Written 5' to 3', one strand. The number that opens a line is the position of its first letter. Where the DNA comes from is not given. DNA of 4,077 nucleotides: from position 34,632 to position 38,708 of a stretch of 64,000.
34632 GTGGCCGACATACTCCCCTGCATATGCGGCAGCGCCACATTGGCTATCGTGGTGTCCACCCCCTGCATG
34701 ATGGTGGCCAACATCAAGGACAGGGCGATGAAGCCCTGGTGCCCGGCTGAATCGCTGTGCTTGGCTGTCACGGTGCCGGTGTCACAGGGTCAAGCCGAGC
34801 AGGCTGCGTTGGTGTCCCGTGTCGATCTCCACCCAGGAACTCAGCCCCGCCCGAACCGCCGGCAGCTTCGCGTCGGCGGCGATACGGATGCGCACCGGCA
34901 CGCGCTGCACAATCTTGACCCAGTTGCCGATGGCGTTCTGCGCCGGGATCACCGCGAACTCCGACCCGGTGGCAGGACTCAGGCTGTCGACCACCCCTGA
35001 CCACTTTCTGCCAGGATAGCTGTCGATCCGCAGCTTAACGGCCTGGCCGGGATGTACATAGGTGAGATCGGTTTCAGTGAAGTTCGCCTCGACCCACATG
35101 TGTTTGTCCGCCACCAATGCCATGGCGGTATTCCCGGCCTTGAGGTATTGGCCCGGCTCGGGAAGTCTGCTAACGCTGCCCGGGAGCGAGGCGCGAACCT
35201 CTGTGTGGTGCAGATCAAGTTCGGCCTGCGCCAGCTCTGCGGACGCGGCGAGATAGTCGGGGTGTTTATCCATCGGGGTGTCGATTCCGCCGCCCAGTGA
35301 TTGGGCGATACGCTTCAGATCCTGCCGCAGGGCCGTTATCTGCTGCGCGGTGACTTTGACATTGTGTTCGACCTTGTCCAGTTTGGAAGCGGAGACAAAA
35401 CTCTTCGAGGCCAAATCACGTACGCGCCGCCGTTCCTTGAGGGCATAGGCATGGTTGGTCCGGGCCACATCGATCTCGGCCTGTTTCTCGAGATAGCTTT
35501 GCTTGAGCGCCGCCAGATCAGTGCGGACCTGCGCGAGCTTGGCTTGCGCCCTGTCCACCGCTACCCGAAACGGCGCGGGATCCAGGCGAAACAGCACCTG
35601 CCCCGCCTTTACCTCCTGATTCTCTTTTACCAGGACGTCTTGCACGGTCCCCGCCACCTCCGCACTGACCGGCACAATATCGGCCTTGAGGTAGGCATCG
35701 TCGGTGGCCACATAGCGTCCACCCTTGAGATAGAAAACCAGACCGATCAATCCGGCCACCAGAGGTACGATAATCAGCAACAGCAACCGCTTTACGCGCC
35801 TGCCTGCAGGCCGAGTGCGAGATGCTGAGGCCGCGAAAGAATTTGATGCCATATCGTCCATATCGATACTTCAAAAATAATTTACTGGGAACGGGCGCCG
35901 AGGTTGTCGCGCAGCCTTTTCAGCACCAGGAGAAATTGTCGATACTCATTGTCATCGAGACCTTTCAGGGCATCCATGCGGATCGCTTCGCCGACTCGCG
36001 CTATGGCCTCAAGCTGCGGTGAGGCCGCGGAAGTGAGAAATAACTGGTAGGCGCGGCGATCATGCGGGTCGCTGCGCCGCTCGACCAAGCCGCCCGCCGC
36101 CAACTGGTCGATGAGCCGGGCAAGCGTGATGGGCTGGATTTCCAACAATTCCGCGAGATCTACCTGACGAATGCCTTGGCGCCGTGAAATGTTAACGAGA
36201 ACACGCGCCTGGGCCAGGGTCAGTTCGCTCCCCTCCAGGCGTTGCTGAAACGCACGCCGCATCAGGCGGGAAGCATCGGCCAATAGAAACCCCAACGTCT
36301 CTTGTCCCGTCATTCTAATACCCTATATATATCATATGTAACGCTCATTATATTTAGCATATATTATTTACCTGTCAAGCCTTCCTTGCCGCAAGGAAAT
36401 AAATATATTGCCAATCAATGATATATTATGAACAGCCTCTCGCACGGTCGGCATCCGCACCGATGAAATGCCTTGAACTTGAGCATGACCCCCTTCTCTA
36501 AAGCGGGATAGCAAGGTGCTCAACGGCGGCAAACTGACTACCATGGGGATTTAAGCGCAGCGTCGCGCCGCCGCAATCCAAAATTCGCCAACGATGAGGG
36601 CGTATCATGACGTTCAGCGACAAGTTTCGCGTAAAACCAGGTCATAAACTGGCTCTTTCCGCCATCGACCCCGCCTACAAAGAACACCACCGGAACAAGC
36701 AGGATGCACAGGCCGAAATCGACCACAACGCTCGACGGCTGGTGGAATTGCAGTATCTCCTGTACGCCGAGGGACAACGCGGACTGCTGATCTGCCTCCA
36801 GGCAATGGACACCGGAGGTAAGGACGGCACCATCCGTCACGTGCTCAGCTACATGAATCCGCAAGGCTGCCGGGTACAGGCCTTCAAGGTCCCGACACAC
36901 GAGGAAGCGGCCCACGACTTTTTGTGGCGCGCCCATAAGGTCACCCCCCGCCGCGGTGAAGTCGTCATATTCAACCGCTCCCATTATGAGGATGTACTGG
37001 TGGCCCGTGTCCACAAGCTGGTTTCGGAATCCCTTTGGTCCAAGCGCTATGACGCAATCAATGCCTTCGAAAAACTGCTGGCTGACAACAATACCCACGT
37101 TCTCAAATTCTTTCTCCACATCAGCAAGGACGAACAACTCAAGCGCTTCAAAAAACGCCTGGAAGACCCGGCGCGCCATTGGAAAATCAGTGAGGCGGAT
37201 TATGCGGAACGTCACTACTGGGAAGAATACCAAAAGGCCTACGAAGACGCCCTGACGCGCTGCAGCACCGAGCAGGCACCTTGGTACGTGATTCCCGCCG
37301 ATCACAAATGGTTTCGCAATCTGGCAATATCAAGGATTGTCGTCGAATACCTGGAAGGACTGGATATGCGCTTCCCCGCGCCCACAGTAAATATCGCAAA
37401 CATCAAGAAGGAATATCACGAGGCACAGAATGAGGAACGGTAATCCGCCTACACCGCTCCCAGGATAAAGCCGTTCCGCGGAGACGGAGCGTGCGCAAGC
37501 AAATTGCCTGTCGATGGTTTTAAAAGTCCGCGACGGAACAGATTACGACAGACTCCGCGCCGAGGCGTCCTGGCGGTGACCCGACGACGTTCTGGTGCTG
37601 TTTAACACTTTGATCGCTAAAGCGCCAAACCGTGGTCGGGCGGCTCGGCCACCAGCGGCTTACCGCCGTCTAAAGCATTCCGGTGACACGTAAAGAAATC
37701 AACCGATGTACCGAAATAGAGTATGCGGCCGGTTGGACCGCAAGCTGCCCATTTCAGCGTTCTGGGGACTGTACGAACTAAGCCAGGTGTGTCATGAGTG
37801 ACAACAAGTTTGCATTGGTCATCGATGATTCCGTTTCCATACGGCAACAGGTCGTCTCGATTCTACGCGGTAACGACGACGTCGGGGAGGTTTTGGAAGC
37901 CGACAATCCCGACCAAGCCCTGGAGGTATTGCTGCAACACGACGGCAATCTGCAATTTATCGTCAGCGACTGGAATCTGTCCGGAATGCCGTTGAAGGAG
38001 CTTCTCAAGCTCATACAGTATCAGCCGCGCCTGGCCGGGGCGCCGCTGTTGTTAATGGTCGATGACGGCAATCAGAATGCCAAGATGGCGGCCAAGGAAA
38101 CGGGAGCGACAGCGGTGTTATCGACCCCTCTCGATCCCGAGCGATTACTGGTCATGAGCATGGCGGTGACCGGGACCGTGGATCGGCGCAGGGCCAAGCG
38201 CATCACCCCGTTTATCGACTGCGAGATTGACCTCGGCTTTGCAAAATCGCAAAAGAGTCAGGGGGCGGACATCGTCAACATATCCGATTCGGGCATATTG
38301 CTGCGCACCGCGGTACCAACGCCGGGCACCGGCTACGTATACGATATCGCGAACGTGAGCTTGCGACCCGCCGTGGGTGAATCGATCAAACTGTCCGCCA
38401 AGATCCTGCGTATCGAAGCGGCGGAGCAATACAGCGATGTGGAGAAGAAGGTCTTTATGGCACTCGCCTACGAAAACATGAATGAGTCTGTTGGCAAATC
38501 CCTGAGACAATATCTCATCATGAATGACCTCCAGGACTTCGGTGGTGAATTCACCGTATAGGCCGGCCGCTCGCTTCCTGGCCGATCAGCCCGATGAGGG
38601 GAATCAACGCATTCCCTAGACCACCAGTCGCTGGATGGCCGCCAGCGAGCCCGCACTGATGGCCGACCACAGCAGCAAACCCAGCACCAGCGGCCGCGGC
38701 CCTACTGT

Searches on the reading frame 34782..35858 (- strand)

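Call 67: search_protein_families(library=pfam, proteins=[window:34782-35858:-], max_evalue=0.00001)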
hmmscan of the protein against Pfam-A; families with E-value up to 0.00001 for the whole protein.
window:34782-35858:- (358 aa): 5 families
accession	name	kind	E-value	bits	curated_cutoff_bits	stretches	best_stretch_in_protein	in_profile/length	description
PF16576.10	HlyD_D23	-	2.3e-17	63.4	30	1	216-296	106-187/214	Barrel-sandwich domain of CusB or HlyD membrane-fusion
PF13437.12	HlyD_3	-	8.4e-16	59.1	22.2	1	221-300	2-83/106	HlyD family secretion protein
PF00529.27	CusB_dom_1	-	6.5e-11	42.8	26.5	1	227-345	12-87/89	Cation efflux system protein CusB domain 1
PF13533.13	Biotin_lipoyl_2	-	1.7e-09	37.7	29.8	1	62-93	1-32/32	Biotin-lipoyl like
PF00364.28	Biotin_lipoyl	-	3.6e-06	27.1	22.1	0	62-92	43-73/73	Biotin-requiring enzyme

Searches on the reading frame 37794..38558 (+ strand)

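Call 67: search_protein_families(library=pfam, proteins=[window:37794-38558:+], max_evalue=0.00001)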
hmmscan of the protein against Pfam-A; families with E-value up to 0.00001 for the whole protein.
window:37794-38558:+ (255 aa): 1 family
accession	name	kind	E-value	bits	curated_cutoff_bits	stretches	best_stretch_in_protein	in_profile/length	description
PF00072.30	Response_reg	-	3.4e-11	43.7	30.2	1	8-119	2-107/111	Response regulator receiver domain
